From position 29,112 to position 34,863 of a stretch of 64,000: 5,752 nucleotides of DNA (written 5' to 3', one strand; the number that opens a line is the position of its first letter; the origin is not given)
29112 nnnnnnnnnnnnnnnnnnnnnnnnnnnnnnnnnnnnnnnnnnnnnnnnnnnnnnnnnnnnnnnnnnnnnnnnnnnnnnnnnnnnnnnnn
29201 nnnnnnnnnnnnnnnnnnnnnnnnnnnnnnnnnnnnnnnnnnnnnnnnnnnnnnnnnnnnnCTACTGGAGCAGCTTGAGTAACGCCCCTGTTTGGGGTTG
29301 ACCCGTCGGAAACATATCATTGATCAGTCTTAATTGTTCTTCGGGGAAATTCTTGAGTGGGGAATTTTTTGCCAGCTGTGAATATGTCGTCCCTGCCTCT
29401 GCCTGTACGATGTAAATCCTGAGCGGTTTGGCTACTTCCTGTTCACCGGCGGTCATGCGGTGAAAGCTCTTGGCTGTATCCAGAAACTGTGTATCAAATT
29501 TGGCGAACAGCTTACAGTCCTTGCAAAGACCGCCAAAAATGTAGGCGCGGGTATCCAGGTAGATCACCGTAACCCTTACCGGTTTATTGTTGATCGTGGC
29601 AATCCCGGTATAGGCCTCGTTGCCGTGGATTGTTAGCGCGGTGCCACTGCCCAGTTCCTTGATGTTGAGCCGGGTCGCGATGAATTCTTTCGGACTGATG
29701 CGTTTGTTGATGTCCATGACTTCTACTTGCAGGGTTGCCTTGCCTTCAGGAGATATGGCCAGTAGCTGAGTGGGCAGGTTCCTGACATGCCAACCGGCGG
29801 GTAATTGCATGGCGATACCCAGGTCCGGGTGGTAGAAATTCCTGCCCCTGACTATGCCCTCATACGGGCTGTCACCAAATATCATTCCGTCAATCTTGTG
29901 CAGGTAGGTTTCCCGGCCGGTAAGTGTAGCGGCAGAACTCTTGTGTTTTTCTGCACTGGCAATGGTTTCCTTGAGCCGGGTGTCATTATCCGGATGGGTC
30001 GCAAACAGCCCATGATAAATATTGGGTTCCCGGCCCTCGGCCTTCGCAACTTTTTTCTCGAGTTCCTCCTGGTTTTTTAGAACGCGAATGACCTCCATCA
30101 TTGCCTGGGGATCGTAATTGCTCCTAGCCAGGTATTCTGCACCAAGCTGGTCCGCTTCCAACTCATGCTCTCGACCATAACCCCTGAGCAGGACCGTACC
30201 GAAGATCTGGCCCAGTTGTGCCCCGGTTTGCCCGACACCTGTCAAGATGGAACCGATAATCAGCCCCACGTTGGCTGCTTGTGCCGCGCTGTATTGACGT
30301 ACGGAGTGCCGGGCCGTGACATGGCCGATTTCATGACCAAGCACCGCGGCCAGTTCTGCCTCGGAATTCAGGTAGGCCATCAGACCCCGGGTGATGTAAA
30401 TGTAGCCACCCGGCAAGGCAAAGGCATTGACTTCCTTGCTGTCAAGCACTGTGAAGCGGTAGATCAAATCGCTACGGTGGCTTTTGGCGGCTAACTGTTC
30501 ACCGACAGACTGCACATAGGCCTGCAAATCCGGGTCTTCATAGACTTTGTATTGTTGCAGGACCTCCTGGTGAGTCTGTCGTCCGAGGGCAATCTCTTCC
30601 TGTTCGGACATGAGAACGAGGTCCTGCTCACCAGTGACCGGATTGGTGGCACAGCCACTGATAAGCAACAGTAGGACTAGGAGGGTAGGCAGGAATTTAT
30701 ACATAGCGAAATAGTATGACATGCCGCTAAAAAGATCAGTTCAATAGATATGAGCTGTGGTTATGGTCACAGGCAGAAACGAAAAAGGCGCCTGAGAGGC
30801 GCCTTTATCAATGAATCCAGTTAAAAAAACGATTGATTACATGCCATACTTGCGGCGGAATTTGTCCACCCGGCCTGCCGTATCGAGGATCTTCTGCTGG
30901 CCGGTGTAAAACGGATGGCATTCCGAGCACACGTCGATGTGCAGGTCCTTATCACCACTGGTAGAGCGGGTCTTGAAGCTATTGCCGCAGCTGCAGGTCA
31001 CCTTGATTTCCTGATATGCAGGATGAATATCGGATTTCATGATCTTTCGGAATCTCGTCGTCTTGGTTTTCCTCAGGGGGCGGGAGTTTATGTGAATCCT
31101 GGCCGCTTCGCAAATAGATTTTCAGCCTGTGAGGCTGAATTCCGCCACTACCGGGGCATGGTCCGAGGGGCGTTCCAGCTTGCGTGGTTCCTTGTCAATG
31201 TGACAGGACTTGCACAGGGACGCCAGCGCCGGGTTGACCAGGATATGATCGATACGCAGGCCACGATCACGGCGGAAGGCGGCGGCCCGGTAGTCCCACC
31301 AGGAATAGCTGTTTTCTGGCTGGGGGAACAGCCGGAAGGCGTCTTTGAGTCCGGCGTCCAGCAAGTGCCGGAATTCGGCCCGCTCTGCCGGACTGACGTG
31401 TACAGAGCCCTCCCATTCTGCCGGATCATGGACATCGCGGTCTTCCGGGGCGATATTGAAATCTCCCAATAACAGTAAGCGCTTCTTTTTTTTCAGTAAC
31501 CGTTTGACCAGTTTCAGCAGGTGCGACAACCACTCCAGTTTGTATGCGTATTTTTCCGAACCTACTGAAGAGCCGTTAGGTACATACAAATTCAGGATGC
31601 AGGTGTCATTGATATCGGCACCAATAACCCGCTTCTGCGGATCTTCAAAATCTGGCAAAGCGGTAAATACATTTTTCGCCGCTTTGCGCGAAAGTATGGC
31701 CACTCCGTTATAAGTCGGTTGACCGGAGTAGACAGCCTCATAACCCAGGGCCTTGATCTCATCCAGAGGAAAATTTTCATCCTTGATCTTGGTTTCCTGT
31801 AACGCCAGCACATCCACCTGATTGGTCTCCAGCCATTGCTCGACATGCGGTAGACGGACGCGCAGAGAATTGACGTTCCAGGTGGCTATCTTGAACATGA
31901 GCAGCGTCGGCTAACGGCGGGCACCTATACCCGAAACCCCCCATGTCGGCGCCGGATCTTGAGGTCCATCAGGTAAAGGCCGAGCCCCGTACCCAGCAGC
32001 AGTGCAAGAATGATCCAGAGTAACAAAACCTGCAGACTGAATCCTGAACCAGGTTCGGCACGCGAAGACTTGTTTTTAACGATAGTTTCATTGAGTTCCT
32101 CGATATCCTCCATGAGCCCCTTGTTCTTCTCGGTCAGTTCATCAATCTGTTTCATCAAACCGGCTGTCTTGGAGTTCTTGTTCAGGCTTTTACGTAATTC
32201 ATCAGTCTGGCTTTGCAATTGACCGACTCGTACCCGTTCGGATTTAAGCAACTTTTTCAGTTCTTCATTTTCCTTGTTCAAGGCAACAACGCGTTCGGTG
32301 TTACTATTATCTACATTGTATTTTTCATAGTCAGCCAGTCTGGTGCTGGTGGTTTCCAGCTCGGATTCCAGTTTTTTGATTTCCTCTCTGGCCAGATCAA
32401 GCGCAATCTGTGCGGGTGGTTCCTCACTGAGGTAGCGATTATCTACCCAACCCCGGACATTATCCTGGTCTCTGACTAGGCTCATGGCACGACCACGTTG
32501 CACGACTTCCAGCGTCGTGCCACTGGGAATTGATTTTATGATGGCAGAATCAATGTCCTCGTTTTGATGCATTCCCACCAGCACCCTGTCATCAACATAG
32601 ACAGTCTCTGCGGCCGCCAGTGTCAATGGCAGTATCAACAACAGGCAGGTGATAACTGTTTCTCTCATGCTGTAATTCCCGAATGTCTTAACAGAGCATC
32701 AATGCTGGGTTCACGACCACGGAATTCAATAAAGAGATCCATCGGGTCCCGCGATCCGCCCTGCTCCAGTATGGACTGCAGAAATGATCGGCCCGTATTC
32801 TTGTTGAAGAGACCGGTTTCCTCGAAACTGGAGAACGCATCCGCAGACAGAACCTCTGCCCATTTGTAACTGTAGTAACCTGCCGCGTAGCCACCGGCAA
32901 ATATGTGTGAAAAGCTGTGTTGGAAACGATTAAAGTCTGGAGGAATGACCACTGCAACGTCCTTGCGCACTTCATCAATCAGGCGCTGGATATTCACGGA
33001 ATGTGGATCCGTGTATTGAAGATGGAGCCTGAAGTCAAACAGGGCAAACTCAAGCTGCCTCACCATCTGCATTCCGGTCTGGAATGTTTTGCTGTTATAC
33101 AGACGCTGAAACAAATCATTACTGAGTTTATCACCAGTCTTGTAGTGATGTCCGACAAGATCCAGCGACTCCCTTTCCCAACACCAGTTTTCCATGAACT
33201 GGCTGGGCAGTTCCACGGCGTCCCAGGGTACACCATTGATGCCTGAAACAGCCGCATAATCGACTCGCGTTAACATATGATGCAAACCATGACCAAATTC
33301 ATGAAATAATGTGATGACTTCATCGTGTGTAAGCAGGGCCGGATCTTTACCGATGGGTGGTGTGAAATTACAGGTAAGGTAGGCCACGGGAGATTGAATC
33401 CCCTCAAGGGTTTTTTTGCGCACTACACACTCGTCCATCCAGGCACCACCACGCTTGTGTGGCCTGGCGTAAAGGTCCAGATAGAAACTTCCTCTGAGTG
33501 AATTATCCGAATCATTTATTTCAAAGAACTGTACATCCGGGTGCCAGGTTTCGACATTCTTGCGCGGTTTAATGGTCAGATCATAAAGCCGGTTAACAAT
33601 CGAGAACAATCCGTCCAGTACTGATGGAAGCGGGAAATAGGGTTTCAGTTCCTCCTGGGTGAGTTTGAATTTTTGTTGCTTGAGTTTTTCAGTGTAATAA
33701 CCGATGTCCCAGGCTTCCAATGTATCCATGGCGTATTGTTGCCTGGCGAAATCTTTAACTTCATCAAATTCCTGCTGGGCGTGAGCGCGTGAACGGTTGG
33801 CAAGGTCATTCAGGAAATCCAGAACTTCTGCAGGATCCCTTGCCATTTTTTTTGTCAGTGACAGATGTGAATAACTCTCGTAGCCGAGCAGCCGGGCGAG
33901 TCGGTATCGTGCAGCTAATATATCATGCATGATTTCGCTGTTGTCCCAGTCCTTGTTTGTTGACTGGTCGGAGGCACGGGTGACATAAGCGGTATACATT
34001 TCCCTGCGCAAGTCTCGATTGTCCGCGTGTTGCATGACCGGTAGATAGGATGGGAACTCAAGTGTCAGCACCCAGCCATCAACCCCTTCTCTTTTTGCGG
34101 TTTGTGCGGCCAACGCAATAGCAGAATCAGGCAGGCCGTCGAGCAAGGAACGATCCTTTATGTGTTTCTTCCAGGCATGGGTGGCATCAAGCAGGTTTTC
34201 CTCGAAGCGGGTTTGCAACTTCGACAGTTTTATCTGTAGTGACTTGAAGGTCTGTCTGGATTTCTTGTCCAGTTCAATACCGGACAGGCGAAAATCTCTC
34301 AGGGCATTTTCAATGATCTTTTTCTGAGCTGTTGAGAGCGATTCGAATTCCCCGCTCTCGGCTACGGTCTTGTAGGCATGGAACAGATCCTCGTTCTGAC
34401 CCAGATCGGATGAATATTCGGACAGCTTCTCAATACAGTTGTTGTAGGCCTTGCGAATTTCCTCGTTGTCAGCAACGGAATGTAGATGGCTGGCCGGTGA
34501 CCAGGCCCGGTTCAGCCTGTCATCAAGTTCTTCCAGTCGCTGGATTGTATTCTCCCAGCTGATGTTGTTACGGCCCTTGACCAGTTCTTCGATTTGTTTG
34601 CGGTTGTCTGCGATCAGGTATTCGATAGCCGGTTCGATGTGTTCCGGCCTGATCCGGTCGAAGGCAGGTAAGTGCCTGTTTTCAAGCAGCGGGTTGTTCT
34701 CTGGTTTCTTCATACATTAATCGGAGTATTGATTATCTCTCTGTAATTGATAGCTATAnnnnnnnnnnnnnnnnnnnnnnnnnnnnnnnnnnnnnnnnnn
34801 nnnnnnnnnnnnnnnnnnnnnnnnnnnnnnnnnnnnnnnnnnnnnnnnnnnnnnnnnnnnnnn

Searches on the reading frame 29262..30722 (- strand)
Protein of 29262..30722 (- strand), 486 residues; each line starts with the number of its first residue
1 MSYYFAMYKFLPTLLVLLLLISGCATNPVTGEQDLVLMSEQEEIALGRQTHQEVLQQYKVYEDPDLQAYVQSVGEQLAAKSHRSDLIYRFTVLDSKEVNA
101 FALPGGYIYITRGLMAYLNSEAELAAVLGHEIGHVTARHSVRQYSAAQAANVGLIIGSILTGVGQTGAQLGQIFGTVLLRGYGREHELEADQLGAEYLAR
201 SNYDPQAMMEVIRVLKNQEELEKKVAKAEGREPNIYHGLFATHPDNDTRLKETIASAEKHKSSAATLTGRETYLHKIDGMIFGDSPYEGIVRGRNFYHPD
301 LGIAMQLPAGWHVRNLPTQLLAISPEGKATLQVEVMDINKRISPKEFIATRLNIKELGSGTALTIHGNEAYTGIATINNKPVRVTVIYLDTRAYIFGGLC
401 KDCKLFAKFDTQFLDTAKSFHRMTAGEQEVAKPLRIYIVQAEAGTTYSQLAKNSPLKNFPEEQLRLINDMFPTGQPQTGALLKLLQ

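Call 15: search_protein_families(library=ncbifam, proteins=[window:29262-30722:-], max_evalue=1e-10)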
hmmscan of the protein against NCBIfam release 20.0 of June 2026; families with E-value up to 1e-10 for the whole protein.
window:29262-30722:- (486 aa): 2 families
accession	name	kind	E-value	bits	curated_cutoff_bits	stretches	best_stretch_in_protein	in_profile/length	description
NF052400.1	M48_BAM_BepA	equivalog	1.5e-37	129.5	570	1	31-263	34-263/483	beta-barrel assembly-enhancing protease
NF052399.1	M48_lipo_LoiP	exception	1.7e-14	53.9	365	1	72-219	73-219/247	metalloprotease LoiP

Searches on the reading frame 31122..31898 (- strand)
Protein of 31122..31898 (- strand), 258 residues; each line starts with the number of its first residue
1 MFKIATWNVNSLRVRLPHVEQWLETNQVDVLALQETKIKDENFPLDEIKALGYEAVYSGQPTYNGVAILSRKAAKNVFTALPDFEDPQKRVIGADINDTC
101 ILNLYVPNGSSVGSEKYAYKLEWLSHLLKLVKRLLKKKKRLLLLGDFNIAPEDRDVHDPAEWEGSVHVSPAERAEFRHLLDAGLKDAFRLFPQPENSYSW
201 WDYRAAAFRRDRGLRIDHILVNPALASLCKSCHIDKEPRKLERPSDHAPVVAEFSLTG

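Call 15: search_protein_families(library=ncbifam, proteins=[window:31122-31898:-], max_evalue=1e-10)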
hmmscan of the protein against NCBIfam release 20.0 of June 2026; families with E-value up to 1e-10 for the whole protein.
window:31122-31898:- (258 aa): 4 families
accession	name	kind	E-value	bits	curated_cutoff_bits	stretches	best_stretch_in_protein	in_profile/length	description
TIGR00195.1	exoDNase_III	equivalog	9e-87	290.9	182.55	1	3-254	2-254/254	exodeoxyribonuclease III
TIGR00633.1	xth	equivalog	6.7e-82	274.8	99.05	1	3-254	2-254/255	exodeoxyribonuclease III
NF008733.0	PRK11756.1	equivalog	8.1e-64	215.4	280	1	3-255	2-268/269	exodeoxyribonuclease III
NF010489.0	PRK13911.1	equivalog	2e-28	99.8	503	1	3-253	2-248/250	exodeoxyribonuclease III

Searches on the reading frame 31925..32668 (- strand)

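Call 16: search_protein_families(library=ncbifam, proteins=[window:31925-32668:-], max_evalue=1e-15)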
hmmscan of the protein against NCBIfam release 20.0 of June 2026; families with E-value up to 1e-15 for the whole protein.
window:31925-32668:- (247 aa): 1 family
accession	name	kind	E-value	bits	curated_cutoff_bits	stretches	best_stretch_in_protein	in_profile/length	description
TIGR04211.1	SH3_and_anchor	equivalog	1.4e-25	90.1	65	1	24-165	1-165/198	TIGR04211 family SH3 domain-containing protein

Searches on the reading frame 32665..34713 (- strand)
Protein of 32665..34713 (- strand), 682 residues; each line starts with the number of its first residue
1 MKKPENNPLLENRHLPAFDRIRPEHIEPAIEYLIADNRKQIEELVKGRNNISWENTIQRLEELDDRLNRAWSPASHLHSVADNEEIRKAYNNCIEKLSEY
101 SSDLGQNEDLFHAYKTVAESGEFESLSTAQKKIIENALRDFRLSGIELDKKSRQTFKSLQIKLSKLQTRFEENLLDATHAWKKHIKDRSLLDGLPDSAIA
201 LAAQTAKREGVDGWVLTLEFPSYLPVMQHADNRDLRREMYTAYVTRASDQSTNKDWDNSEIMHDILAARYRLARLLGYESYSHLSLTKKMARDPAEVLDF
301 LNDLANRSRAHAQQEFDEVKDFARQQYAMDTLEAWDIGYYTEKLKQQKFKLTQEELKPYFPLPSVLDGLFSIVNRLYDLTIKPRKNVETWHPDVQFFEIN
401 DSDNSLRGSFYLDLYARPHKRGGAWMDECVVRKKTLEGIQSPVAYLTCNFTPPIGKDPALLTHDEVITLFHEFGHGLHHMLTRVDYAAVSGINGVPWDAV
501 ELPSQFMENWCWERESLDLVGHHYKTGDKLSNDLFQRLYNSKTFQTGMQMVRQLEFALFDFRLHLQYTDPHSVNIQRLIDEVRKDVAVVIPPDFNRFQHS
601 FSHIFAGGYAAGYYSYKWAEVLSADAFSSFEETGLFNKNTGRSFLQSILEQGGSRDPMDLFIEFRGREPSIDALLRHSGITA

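Call 16: search_protein_families(library=ncbifam, proteins=[window:32665-34713:-], max_evalue=1e-15)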
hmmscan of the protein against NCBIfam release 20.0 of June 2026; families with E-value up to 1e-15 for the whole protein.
window:32665-34713:- (682 aa): 2 families
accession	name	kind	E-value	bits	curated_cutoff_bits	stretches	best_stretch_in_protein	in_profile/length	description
NF008159.0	PRK10911.1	equivalog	3.1e-284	944.5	927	1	6-681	2-679/680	oligopeptidase A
NF007624.0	PRK10280.1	equivalog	4.8e-129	431.5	944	1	8-681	6-680/681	peptidyl-dipeptidase Dcp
